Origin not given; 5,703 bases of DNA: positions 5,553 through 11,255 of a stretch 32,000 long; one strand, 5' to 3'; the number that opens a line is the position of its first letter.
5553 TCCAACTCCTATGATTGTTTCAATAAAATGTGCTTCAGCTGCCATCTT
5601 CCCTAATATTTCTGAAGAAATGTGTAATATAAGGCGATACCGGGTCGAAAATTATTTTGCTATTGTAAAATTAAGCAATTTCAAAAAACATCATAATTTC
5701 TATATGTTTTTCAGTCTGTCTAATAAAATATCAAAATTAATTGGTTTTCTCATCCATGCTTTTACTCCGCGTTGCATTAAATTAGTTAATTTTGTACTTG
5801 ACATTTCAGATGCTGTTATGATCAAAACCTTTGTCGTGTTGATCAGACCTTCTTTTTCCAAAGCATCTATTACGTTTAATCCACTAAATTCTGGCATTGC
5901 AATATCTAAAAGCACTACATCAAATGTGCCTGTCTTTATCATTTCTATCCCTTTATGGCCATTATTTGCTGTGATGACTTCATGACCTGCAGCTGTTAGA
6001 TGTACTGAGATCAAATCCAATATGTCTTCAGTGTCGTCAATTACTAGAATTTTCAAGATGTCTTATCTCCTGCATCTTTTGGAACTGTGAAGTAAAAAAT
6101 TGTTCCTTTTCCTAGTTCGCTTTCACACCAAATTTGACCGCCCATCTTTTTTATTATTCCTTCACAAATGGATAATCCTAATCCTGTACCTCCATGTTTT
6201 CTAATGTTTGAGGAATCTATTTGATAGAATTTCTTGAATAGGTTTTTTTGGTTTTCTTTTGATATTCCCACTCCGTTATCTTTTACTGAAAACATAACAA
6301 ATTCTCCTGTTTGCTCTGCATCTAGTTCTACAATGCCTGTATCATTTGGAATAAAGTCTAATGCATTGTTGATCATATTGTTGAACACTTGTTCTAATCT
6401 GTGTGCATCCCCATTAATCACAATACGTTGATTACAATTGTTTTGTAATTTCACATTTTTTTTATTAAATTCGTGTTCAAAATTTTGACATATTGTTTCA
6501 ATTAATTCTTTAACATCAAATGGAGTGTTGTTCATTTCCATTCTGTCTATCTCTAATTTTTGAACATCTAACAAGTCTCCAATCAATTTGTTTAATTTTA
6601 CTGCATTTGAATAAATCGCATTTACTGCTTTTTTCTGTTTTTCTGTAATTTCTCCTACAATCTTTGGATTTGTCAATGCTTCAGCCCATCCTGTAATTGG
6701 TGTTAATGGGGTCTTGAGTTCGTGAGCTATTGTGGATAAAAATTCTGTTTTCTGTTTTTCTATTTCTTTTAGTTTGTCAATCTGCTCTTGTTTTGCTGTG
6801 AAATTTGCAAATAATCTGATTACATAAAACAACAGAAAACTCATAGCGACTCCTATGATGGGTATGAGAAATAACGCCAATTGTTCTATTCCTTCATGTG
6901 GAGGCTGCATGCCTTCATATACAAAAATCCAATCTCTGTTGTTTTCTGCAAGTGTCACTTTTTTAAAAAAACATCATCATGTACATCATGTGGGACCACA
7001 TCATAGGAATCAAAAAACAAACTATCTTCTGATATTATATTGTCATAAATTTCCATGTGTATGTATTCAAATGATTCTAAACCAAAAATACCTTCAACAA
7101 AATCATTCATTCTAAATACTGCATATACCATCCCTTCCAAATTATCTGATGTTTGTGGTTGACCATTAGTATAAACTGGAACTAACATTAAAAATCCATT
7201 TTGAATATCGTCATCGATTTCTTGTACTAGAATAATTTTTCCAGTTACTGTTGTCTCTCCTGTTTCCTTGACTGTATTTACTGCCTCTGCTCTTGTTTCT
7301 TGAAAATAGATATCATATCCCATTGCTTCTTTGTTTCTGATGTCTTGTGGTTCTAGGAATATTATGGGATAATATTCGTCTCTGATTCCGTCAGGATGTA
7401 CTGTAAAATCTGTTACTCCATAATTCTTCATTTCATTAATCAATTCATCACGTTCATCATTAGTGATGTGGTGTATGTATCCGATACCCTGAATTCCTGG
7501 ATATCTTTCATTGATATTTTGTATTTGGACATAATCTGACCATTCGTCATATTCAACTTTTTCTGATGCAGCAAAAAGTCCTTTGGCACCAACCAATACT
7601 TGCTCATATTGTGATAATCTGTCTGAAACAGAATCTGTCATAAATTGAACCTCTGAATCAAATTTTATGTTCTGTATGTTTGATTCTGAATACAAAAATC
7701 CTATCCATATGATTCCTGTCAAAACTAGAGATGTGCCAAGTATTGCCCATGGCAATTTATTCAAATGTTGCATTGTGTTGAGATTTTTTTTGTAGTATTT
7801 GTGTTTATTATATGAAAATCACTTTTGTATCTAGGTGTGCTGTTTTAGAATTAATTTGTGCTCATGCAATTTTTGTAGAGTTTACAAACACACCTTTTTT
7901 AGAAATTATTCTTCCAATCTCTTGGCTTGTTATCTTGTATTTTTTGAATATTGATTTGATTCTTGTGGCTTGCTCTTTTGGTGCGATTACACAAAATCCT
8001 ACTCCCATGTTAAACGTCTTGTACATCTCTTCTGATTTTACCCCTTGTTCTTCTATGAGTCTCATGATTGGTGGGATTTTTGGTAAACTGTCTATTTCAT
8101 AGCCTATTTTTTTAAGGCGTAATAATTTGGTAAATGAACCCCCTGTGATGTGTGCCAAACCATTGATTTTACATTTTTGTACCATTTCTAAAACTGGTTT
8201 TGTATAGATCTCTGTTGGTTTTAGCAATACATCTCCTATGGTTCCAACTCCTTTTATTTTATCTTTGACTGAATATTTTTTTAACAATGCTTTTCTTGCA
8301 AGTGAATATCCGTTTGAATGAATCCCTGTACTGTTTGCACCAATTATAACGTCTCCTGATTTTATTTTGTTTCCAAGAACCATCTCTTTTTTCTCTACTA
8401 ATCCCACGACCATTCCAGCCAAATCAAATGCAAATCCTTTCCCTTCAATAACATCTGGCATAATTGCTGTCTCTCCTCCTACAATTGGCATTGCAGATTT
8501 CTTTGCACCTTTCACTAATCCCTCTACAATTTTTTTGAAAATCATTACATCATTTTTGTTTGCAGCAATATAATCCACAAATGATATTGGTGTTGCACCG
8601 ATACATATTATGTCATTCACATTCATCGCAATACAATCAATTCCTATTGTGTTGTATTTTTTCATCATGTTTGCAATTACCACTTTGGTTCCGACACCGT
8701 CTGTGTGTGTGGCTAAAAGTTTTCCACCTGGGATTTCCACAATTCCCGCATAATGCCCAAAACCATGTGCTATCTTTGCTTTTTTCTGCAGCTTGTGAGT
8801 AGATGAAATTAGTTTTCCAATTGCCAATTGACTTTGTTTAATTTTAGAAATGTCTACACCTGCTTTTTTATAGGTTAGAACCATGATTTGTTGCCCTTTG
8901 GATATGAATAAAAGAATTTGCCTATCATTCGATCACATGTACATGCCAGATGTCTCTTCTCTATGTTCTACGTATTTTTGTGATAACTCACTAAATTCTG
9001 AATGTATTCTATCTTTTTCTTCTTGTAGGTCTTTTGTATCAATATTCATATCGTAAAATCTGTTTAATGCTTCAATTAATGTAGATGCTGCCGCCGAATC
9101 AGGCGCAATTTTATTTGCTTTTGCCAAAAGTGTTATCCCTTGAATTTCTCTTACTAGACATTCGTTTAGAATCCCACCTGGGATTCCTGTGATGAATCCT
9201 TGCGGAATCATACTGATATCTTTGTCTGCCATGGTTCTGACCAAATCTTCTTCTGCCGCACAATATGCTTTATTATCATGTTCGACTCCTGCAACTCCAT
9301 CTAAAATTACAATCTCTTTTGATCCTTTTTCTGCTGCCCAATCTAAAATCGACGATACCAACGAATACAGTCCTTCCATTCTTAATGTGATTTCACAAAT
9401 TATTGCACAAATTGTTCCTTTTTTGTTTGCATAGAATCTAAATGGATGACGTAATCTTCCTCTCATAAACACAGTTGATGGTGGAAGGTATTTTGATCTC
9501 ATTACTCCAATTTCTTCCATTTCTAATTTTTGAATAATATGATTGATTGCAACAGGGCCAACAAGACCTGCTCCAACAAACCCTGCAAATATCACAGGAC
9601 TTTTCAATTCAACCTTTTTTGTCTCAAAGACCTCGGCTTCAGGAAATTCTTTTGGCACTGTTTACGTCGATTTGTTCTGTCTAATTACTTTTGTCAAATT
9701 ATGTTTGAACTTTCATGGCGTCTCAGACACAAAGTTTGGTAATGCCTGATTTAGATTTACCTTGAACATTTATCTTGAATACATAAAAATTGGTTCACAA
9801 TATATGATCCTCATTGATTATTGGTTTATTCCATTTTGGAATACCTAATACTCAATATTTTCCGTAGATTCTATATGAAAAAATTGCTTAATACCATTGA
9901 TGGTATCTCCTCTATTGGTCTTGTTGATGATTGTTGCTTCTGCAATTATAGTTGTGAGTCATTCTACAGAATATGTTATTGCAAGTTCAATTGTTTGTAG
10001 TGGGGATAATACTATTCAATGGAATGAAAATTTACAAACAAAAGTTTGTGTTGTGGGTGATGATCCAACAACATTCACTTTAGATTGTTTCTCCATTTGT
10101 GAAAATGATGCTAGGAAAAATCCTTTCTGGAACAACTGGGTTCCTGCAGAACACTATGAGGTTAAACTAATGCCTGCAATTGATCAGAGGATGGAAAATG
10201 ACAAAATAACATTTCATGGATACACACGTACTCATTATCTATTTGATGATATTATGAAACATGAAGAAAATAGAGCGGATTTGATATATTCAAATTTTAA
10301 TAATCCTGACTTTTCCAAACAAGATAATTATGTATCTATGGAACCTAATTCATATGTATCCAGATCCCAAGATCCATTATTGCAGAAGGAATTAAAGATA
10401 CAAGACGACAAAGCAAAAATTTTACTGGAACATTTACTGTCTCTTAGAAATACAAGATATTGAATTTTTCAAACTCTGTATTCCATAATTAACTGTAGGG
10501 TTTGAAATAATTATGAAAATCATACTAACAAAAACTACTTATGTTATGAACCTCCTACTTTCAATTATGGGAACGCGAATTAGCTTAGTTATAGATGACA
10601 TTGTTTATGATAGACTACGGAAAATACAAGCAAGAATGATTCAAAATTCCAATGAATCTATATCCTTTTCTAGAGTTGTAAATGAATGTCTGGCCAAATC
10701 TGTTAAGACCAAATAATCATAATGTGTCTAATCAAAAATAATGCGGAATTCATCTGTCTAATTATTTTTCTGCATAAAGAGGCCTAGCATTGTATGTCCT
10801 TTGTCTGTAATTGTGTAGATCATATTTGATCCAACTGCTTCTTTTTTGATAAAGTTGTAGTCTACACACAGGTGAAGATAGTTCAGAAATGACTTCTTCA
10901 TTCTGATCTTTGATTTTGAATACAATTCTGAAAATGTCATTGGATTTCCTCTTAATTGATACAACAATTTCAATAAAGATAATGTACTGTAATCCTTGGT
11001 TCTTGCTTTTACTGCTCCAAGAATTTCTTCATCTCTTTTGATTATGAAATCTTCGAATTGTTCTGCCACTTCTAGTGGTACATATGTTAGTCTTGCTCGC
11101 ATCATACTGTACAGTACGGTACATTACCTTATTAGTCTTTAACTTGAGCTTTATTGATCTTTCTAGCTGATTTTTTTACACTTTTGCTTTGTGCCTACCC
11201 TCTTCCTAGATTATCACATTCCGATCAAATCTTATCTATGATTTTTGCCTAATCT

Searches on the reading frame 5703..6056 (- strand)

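Call 81: search_protein_families(library=pfam, proteins=[window:5703-6056:-], max_evalue=0.001)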
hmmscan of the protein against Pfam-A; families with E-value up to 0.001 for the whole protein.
window:5703-6056:- (118 aa): 2 families
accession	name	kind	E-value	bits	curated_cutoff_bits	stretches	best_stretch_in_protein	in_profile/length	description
PF00072.30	Response_reg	-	3.5e-21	75.9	30.2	1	3-115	1-110/111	Response regulator receiver domain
PF20274.4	cREC_REC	-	0.00016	22.7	27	1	4-95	3-87/88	Cyclic-phosphate processing Receiver domain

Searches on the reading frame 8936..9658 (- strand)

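Call 81: search_protein_families(library=pfam, proteins=[window:8936-9658:-], max_evalue=0.001)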
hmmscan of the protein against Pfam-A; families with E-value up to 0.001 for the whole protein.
window:8936-9658:- (241 aa): 1 family
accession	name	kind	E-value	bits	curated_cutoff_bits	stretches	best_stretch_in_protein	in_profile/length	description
PF09754.15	PAC2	-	7.3e-41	140.8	25.8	1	24-225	2-214/215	PAC2 family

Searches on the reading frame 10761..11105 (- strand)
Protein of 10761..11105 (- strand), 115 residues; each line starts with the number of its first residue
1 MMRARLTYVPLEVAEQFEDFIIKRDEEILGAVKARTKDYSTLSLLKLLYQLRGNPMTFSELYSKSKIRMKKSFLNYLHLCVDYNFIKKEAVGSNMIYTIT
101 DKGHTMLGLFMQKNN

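Call 3: search_protein_families(library=pfam, proteins=[window:10761-11105:-], max_evalue=1)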
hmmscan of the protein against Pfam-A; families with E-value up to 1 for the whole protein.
window:10761-11105:- (115 aa): 5 families
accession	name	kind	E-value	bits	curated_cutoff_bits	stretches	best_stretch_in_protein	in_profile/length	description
PF14277.12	DUF4364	-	0.01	16.1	26.9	1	67-112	24-75/162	Domain of unknown function (DUF4364)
PF24038.1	DUF7347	-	0.013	16.2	27.6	1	42-105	14-72/77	Domain of unknown function (DUF7347)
PF14947.12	HTH_45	-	0.027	14.9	25.5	1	71-108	34-67/77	Winged helix-turn-helix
PF08100.18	Dimerisation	-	0.03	14.6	25.6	1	42-107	28-91/93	O-methyltransferase dimerisation domain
PF22665.2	DUF6293_C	-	0.1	13.5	27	1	27-110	16-101/101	DUF6293 C-terminal winged helix domain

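Call 4: search_protein_families(library=ncbifam, proteins=[window:10761-11105:-], max_evalue=1)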
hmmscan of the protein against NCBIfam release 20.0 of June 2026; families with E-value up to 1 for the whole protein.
window:10761-11105:- (115 aa): 1 family
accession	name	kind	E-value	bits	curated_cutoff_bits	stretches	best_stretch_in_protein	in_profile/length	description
NF053610.1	Sso10a_fam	subfamily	0.0041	17.1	60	1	72-107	33-64/64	Sso10a family chromatin protein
